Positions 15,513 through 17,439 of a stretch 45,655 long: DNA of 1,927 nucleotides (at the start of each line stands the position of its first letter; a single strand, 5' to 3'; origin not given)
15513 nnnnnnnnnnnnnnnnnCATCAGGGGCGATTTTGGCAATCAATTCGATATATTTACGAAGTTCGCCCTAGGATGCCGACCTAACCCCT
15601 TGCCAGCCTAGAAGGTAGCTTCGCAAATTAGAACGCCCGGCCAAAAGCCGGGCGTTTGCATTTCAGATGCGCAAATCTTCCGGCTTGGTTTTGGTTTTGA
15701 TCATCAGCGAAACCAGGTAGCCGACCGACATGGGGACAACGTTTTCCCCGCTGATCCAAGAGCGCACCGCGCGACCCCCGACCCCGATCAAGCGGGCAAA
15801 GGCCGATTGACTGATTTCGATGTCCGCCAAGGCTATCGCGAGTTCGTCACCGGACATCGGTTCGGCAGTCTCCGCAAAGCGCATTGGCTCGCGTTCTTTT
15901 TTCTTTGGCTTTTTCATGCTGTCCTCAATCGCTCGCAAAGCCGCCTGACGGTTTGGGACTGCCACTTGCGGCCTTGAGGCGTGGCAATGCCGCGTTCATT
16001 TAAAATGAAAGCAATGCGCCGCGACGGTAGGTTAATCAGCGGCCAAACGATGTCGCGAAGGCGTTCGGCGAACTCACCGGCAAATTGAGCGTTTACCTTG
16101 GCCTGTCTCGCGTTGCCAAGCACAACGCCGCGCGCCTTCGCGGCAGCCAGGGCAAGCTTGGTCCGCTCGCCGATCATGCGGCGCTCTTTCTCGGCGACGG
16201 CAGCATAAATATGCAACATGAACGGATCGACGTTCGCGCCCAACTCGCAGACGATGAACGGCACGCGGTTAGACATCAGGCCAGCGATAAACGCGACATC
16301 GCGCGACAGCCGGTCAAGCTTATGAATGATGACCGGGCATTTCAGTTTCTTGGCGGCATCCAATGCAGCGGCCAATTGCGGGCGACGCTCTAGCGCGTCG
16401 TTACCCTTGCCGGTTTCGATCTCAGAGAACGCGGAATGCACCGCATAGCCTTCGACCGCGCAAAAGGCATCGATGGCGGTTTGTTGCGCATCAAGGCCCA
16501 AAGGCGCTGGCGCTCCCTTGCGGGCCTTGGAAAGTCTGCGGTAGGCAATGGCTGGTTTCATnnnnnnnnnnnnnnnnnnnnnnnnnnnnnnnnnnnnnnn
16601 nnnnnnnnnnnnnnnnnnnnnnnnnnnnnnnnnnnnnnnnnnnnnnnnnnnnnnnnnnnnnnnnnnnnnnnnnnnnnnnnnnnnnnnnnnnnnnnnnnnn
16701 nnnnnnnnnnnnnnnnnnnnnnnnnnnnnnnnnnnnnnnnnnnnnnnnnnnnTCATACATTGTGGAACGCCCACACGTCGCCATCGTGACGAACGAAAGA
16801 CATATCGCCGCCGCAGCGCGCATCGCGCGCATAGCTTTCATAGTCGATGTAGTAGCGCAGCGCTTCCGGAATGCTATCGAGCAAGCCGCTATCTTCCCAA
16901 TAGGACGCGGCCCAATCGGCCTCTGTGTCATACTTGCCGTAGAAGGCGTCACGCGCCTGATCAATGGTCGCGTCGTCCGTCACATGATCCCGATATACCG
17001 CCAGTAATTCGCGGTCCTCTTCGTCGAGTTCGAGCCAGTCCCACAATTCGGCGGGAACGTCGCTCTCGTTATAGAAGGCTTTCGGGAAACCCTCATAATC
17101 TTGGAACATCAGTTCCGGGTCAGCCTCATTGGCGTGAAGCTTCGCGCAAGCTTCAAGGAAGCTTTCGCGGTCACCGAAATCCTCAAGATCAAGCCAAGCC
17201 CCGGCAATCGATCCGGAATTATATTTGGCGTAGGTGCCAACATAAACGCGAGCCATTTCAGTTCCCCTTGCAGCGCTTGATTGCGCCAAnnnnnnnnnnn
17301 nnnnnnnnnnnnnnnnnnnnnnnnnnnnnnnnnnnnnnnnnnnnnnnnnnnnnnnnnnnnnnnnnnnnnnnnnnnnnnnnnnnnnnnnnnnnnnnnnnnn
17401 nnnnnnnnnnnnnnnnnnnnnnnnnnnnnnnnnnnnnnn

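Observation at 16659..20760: ArdA-anchored early island: candidate anti-defence gene set with six uncharacterised partners and an opposed orphan MTase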

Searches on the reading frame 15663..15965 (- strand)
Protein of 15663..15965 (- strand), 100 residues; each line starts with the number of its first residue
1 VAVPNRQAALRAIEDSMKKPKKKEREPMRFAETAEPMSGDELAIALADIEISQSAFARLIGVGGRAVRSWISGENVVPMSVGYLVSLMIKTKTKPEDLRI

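Call 3: search_protein_families(library=pfam, proteins=[window:15663-15965:-], max_evalue=1)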
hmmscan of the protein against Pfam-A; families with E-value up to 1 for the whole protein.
window:15663-15965:- (100 aa): 4 families
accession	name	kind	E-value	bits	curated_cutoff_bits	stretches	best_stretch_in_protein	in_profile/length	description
PF15943.11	YdaS_toxin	-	0.0079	16.4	30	1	52-82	10-40/65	Bacterial toxin YdaS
PF14549.12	P22_Cro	-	0.04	14.1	30.2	1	52-86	11-42/60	DNA-binding transcriptional regulator Cro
PF01381.28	HTH_3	-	0.046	14.2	23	1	51-75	10-34/55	Helix-turn-helix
PF13518.12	HTH_28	-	0.19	12.3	25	1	45-73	8-35/52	Helix-turn-helix domain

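Call 6: search_protein_families(library=phrogs, proteins=[window:15663-15965:-], max_evalue=0.1)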
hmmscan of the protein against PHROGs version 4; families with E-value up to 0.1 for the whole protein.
window:15663-15965:- (100 aa): 13 families
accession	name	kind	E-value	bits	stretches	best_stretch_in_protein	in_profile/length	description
phrog_4779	-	transcription regulation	0.00017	23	1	37-77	2-42/98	transcriptional regulator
phrog_3626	-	unknown function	0.00062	20.9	1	53-93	28-68/82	-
phrog_2104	-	unknown function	0.0013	19.9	1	7-73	7-75/103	-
phrog_35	-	transcription regulation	0.0013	19.9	1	35-99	70-134/181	transcriptional repressor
phrog_2328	-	transcription regulation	0.0015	19.3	1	39-98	17-74/128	transcriptional repressor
phrog_8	-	transcription regulation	0.004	17.7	1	47-98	167-215/346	transcriptional regulator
phrog_4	-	transcription regulation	0.019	15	1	15-98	114-191/400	transcriptional repressor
phrog_23106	-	unknown function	0.038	15.1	1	48-92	27-69/102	-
phrog_12690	-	unknown function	0.038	14.9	1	52-93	119-160/174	-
phrog_57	-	head and packaging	0.043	14.6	1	49-75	11-37/199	terminase small subunit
phrog_2439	-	transcription regulation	0.057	13.3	1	35-79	5-49/367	transcriptional regulator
phrog_3865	-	unknown function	0.072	14.4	0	46-73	20-47/74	-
phrog_5119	-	unknown function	0.089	13.6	0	35-81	51-97/152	-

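Call 92: search_protein_families(library=padloc, proteins=[window:15663-15917:-], max_evalue=0.1)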
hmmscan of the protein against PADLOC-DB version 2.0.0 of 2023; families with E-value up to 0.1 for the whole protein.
window:15663-15917:- (84 aa): 0 families

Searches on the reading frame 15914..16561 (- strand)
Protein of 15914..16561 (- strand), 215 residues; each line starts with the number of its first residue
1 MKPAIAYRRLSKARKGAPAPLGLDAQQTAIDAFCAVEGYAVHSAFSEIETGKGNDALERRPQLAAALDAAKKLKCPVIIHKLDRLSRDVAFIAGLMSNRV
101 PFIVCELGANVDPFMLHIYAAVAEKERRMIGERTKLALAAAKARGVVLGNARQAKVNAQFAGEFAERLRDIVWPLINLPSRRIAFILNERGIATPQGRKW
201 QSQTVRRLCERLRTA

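Call 3: search_protein_families(library=pfam, proteins=[window:15914-16561:-], max_evalue=1)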
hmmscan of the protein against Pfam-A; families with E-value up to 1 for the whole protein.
window:15914-16561:- (215 aa): 4 families
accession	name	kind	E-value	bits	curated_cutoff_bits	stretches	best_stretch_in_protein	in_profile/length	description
PF00239.26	Resolvase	-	3.7e-20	73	23.3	1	4-146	1-144/145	Resolvase, N terminal domain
PF07508.19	Recombinase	-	0.0022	18.7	21.1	1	180-209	20-49/102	Recombinase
PF01026.27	TatD_DNase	-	0.057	13.2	27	1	63-130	111-166/253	TatD related DNase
PF20552.4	HTH_62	-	0.16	12.4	27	1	186-212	44-70/72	Recombinase-like helix-turn-helix domain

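Call 6: search_protein_families(library=phrogs, proteins=[window:15914-16561:-], max_evalue=0.1)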
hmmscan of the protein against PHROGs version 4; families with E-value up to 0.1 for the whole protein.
window:15914-16561:- (215 aa): 2 families
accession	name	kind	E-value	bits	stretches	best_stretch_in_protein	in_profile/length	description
phrog_125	-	DNA, RNA and nucleotide metabolism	3.4e-25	90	1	1-212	19-203/254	DNA invertase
phrog_95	-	integration and excision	4.2e-20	72.9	1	1-208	87-307/651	integrase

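Call 92: search_protein_families(library=padloc, proteins=[window:15914-16561:-], max_evalue=0.1)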
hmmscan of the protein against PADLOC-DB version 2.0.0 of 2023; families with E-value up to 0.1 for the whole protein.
window:15914-16561:- (215 aa): 0 families

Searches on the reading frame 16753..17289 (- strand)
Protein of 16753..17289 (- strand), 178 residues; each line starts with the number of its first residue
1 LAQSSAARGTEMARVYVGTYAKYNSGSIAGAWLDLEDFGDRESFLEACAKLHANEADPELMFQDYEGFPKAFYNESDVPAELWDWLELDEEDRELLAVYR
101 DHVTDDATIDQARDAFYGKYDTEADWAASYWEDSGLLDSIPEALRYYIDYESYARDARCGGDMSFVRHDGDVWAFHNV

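Call 3: search_protein_families(library=pfam, proteins=[window:16753-17289:-], max_evalue=1)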
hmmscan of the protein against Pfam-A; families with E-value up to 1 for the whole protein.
window:16753-17289:- (178 aa): 2 families
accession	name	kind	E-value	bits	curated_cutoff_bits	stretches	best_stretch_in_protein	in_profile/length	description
PF07275.16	ArdA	-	1.2e-31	110.9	27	1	15-168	1-151/155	Antirestriction protein (ArdA)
PF11563.14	Protoglobin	-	0.023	15.1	25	1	81-148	7-71/158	Protoglobin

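Call 6: search_protein_families(library=phrogs, proteins=[window:16753-17289:-], max_evalue=0.1)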
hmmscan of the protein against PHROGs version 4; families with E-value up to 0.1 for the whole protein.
window:16753-17289:- (178 aa): 4 families
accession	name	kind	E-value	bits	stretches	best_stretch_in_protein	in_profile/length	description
phrog_2059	-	moron, auxiliary metabolic gene and host takeover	8.3e-31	108.6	1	12-177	2-180/181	anti-restriction protein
phrog_14321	-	moron, auxiliary metabolic gene and host takeover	3.2e-08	35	1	103-163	115-172/183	anti-restriction protein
phrog_9614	-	unknown function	0.0032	18.6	1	110-160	118-167/180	-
phrog_8368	-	DNA, RNA and nucleotide metabolism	0.051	14.5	1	109-163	46-100/156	aerobic NDP reductase small subunit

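Call 26: search_protein_families(library=ncbifam, proteins=[window:16753-17256:-], max_evalue=1)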
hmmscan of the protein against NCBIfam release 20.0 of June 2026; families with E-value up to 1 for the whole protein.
window:16753-17256:- (167 aa): 0 families

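Call 92: search_protein_families(library=padloc, proteins=[window:16753-17256:-], max_evalue=0.1)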
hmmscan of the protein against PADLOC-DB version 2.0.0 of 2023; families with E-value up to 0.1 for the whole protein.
window:16753-17256:- (167 aa): 0 families
